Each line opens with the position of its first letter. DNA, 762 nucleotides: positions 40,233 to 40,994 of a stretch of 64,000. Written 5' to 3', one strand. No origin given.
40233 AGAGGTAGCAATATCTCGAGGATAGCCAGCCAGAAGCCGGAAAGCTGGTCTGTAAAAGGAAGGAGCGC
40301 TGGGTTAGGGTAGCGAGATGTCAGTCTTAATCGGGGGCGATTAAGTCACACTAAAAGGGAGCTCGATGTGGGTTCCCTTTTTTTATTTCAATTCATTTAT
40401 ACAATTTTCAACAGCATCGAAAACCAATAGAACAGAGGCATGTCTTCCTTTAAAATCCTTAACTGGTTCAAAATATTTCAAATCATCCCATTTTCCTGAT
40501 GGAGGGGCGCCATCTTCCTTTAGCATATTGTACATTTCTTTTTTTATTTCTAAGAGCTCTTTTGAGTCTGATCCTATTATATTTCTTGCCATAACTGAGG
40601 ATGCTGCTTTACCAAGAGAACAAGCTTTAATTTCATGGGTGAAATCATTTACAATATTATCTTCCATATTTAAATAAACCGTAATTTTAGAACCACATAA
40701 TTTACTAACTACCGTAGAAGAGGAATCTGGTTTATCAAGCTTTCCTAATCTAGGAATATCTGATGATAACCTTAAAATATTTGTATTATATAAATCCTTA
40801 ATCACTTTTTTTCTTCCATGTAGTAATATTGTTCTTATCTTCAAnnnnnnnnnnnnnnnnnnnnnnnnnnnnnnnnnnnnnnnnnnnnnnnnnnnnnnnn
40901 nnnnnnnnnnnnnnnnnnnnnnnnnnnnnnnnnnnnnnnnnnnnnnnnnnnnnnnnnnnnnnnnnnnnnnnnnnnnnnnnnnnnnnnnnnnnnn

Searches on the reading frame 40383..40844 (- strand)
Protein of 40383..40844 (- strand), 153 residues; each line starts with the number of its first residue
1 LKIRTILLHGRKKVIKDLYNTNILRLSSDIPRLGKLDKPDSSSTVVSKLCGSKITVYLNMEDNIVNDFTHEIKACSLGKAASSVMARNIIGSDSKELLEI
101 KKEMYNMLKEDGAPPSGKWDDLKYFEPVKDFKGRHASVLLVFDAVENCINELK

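Call 10: search_protein_families(library=pfam, proteins=[window:40383-40844:-], max_evalue=0.01)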
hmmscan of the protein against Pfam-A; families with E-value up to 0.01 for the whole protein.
window:40383-40844:- (153 aa): 1 family
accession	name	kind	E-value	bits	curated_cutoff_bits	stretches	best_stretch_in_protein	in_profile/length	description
PF01592.21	NifU_N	-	4.9e-08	33.6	22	1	19-103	2-89/127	NifU-like N terminal domain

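Call 12: find_homologous_proteins(query=window:40383-40844:-)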
Query window:40383-40844:- (153 aa): 82 proteins with E <= 0.001 among 99 candidates.
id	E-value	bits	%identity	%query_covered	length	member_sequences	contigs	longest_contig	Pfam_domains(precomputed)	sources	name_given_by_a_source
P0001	1.7e-87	309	97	97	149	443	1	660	PF01592.22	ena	-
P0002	3.0e-78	279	91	92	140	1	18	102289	PF01592.22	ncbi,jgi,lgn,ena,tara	tara:strand:- start:3739 stop:4161 length:423 start_codon:yes stop_codon:yes gene_type:complete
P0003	5.2e-78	278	91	92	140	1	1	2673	PF01592.22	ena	-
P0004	2.9e-69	250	81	92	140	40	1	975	PF01592.22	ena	-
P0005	7.8e-65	235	71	95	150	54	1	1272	PF01592.22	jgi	-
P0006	6.1e-64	232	72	94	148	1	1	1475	PF01592.22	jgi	-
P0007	6.9e-59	216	68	89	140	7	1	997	PF01592.22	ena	-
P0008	2.8e-57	211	68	92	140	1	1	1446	PF01592.22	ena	-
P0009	3.9e-57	210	68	92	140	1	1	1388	PF01592.22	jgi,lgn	-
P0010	5.3e-57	210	67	92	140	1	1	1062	PF01592.22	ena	-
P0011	1.0e-56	209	66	92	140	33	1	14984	PF01592.22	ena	-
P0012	3.7e-56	207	67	92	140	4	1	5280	PF01592.22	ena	-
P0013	5.2e-56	207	66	92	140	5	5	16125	PF01592.22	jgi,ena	-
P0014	2.8e-55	204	65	92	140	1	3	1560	PF01592.22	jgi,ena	-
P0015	2.4e-47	178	87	61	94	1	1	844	-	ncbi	-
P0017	2.8e-44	169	56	92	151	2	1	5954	-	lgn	-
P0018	4.0e-44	168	56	92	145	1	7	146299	-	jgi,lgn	jgi:NifU-like protein involved in Fe-S cluster formation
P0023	1.5e-42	163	55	92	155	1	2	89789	PF01592.22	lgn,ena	-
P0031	2.5e-38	149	49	90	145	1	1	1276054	-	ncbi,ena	-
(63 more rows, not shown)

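Call 14: find_encoding_contigs(protein=P0013, flank=3000, max_places=3)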
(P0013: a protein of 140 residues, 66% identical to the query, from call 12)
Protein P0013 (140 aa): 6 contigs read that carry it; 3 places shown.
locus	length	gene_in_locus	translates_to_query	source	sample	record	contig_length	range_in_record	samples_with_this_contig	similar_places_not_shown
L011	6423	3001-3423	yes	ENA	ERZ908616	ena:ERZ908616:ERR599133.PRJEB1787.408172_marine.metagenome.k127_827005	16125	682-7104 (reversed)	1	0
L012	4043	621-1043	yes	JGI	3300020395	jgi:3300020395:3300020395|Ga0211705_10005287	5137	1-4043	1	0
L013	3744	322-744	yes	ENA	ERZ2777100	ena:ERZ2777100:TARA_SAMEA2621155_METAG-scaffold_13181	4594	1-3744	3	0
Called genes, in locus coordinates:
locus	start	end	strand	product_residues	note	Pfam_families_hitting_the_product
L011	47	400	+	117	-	PF14333:DUF4389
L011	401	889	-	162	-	PF01502:PRA-CH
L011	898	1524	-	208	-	PF01227:GTP_cyclohydroI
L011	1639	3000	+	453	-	PF00133:tRNA-synt_1 (faint), PF01406:tRNA-synt_1e, PF09334:tRNA-synt_1g (faint), PF09190:DALR_2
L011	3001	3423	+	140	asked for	PF01592:NifU_N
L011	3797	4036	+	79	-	PF01809:YidD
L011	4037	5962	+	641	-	PF02824:TGS (weak), PF07973:tRNA_SAD, PF00587:tRNA-synt_2b, PF03129:HGTP_anticodon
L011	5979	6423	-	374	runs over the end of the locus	?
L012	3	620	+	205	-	?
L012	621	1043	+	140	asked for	PF01592:NifU_N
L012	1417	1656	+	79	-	PF01809:YidD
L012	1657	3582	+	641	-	PF02824:TGS (weak), PF07973:tRNA_SAD, PF00587:tRNA-synt_2b, PF03129:HGTP_anticodon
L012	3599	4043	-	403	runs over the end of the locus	PF02515:CoA_transf_3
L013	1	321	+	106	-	?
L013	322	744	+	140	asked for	PF01592:NifU_N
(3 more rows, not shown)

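Call 15: find_encoding_contigs(protein=P0018, flank=3000, max_places=3)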
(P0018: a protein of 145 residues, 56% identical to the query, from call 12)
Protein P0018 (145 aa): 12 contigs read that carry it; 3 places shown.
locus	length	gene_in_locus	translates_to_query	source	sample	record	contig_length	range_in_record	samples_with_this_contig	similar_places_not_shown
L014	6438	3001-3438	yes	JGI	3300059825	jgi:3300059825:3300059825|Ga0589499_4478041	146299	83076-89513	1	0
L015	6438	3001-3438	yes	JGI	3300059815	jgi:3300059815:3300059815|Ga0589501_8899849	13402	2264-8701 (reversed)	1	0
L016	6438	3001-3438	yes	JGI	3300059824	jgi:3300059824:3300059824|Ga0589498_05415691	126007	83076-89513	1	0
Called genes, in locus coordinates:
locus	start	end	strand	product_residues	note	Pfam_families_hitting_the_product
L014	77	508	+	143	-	PF00571:CBS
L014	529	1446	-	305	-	PF01734:Patatin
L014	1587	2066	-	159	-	PF01502:PRA-CH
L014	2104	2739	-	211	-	PF01227:GTP_cyclohydroI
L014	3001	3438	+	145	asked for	-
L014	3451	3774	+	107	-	PF01809:YidD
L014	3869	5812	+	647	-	PF02824:TGS, PF07973:tRNA_SAD, PF00587:tRNA-synt_2b, PF03129:HGTP_anticodon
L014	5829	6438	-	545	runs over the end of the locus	PF00092:VWA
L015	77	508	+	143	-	PF00571:CBS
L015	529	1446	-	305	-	PF01734:Patatin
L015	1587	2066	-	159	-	PF01502:PRA-CH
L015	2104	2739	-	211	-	PF01227:GTP_cyclohydroI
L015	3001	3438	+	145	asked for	-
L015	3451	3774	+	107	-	PF01809:YidD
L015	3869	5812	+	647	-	PF02824:TGS, PF07973:tRNA_SAD, PF00587:tRNA-synt_2b, PF03129:HGTP_anticodon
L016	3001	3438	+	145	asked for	-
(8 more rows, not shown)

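Call 16: find_encoding_contigs(protein=P0031, flank=3000, max_places=2)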
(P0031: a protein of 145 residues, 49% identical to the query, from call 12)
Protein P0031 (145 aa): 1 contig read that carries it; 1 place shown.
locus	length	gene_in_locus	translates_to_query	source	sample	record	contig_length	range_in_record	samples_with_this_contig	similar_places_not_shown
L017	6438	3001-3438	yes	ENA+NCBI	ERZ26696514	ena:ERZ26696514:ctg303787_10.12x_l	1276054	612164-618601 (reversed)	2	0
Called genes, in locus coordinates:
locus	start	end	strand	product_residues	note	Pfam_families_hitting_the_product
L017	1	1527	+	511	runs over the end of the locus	PF00875:DNA_photolyase, PF03441:FAD_binding_7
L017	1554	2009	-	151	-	PF01502:PRA-CH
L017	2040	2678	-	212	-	PF01227:GTP_cyclohydroI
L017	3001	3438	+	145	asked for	-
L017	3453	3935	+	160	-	PF00190:Cupin_1 (weak), PF05899:Cupin_3 (weak), PF07883:Cupin_2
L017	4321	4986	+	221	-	PF00702:Hydrolase, PF08282:Hydrolase_3 (faint), PF12710:HAD, PF13419:HAD_2, PF13242:Hydrolase_like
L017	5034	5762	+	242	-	PF07542:ATP12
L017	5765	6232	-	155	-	PF01928:CYTH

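Call 21: find_encoding_contigs(protein=P0005, flank=1500, max_places=4)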
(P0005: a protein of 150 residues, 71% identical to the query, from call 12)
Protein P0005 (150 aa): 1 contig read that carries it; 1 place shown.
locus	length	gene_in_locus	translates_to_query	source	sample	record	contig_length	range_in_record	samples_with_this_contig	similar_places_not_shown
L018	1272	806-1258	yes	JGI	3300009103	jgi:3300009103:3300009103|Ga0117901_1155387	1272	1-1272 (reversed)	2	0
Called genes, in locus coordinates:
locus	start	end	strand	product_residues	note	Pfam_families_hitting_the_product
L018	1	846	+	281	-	?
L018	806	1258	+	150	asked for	PF01592:NifU_N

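Call 22: find_encoding_contigs(protein=P0011, flank=1500, max_places=3)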
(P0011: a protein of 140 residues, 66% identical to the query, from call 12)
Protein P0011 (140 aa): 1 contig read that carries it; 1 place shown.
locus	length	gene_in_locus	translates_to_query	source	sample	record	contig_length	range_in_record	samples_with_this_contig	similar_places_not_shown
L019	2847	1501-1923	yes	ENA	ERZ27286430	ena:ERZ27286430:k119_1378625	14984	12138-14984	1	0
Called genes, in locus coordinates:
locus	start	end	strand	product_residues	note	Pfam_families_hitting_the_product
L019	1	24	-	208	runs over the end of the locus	PF01227:GTP_cyclohydroI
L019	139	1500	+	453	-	PF00133:tRNA-synt_1 (faint), PF01406:tRNA-synt_1e, PF09334:tRNA-synt_1g (faint), PF09190:DALR_2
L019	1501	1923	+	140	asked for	PF01592:NifU_N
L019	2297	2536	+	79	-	PF01809:YidD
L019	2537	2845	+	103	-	?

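Call 23: find_encoding_contigs(protein=P0023, flank=3000, max_places=2)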
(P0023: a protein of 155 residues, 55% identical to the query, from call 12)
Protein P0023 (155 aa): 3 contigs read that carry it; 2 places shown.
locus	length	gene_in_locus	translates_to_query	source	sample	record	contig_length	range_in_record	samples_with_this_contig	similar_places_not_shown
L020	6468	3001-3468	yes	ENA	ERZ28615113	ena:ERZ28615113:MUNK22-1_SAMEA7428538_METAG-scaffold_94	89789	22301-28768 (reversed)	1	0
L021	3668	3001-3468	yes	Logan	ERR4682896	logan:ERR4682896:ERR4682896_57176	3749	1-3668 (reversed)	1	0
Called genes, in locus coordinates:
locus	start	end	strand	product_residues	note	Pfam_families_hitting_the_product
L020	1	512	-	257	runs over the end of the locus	PF07310:PAS_5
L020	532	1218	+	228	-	PF01694:Rhomboid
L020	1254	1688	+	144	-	PF00571:CBS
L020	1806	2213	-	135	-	PF01502:PRA-CH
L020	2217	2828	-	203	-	PF01227:GTP_cyclohydroI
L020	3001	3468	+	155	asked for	PF01592:NifU_N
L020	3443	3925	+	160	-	PF07883:Cupin_2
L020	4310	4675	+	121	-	PF00507:Oxidored_q4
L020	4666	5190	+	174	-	PF01058:Oxidored_q6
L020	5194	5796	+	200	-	PF00329:Complex1_30kDa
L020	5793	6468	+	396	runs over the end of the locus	PF00346:Complex1_49kDa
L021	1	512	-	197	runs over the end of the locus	?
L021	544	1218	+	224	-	PF01694:Rhomboid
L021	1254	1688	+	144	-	PF00571:CBS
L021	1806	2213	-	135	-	PF01502:PRA-CH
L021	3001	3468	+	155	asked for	PF01592:NifU_N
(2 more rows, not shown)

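Call 26: find_related_loci(query=A3, collection=genome_contigs, flank=2500)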
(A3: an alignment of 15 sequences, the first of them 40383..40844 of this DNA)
Query A3 (153 aa) in genome_contigs; peptide patterns used: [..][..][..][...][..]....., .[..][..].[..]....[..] (x = any residue, [..] = any of these).
600 stretches matched a pattern (row limit reached: there are more); 597 encode a relative of the query (tblastn E <= 1e-3); the best 80 are kept; 80 distinct loci.
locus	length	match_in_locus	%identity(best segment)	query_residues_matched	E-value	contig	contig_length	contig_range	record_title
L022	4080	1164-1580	68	11-149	5e-66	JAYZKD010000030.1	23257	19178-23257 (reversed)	MAG: Pseudomonadota bacterium isolate XB_MAG275 DB_MAG275_0030, whole genome shotgun sequence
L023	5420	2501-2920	58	14-153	2e-56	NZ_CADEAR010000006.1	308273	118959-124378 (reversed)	Brucella tritici isolate isolate, whole genome shotgun sequence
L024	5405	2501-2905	58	11-145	6e-55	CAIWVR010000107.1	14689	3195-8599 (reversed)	MAG: uncultured Rhizobiales bacterium isolate Ja_bin-2501 genome assembly, contig: bin-2501:107/651, whole genome shotgu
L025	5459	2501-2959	53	4-153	1e-52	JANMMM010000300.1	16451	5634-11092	MAG: Phyllobacteriaceae bacterium isolate OTE_58_metabat_509 OTE_58_k141_3870667, whole genome shotgun sequence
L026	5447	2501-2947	50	5-153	3e-52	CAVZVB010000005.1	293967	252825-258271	MAG: uncultured Alphaproteobacteria bacterium isolate MFD02416.bin.2.53 genome assembly, contig: contig_23995, whole gen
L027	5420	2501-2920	56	14-153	3e-54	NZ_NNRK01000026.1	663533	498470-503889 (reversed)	Brucella rhizosphaerae strain PR17 OrhDSM_1.contig.25_1, whole genome shotgun sequence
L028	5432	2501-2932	51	10-153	5e-54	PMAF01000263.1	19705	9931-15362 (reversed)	MAG: Hyphomicrobiales bacterium isolate palsa_922 73.20120700_P2D.6_contig_1380, whole genome shotgun sequence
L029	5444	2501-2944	55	6-153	3e-54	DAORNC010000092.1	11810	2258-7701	MAG TPA_asm: Rhabdaerophilum sp. isolate AMR_MDS_5457 NODE_4098_length_11810_cov_2.825606, whole genome shotgun sequence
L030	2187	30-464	53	9-152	2e-54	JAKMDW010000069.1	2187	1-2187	MAG: Alphaproteobacteria bacterium isolate MOX_bin30 alldata_k127_1272486, whole genome shotgun sequence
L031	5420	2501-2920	55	14-153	2e-53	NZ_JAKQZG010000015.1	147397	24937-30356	Jiella sp. LLJ827 15, whole genome shotgun sequence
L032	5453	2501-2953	50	3-153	6e-53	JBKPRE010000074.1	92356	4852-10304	MAG: Pseudomonadota bacterium isolate GS_EKS_MAG_00057 GS_EKS_000001507359, whole genome shotgun sequence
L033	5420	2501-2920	53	14-153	8e-54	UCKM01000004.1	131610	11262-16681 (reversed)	Rhizobiales bacterium isolate AFS091992 genome assembly, contig: contig_4, whole genome shotgun sequence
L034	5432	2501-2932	53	10-153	2e-53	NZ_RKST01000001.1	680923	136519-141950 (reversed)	Borborobacter arsenicus strain CB3 contig1, whole genome shotgun sequence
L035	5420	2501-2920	53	14-153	3e-53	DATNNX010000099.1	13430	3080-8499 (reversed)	MAG TPA_asm: Xanthobacteraceae bacterium isolate SMAG_U11516 k141_140159, whole genome shotgun sequence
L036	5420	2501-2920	53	14-153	3e-53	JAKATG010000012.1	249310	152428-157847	MAG: Proteobacteria bacterium isolate YP2.bin35 NODE_36_length_249310_cov_7.177352, whole genome shotgun sequence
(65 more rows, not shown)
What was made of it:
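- Tried and rejected: I spent the single genome_contigs scan on a NifU-like protein alignment (call 26).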

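Call 61: find_encoding_contigs(protein=P0017, flank=3000, max_places=3)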
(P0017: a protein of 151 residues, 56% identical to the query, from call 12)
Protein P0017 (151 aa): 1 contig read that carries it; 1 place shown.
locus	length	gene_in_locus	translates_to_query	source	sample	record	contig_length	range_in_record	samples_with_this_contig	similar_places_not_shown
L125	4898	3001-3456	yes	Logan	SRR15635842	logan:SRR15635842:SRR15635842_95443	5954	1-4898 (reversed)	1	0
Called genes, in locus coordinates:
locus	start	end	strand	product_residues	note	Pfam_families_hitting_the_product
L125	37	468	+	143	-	PF00571:CBS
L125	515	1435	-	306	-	PF01734:Patatin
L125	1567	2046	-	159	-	PF01502:PRA-CH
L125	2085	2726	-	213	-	PF01227:GTP_cyclohydroI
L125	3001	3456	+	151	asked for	-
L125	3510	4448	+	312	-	PF02423:OCD_Mu_crystall, PF01488:Shikimate_DH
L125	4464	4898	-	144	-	?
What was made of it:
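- Tried and rejected: These are L014, L017, L020 and L125 (calls 15, 16, 23, 61).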

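Call 62: search_protein_families(library=pfam, proteins=[L117:2-430:+, L115:1-411:+], max_evalue=0.1)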
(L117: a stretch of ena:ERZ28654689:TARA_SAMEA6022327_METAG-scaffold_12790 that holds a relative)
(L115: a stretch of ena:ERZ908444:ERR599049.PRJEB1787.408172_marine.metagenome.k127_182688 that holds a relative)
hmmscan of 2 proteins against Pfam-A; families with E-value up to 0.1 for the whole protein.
L117:2-430:+ (142 aa): 1 family
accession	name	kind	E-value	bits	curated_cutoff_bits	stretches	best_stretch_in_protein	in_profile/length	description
PF01592.21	NifU_N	-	3.2e-08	34.2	22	1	8-97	2-96/127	NifU-like N terminal domain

L115:1-411:+ (136 aa): 2 families
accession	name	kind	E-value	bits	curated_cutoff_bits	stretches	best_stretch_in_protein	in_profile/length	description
PF09190.17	DALR_2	-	4.1e-07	30.9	22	1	24-67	4-54/57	DALR domain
PF23493.1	CysS_C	-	1.8e-05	25.2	23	1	89-131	8-50/51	Cysteinyl-tRNA ligase anticodon binding domain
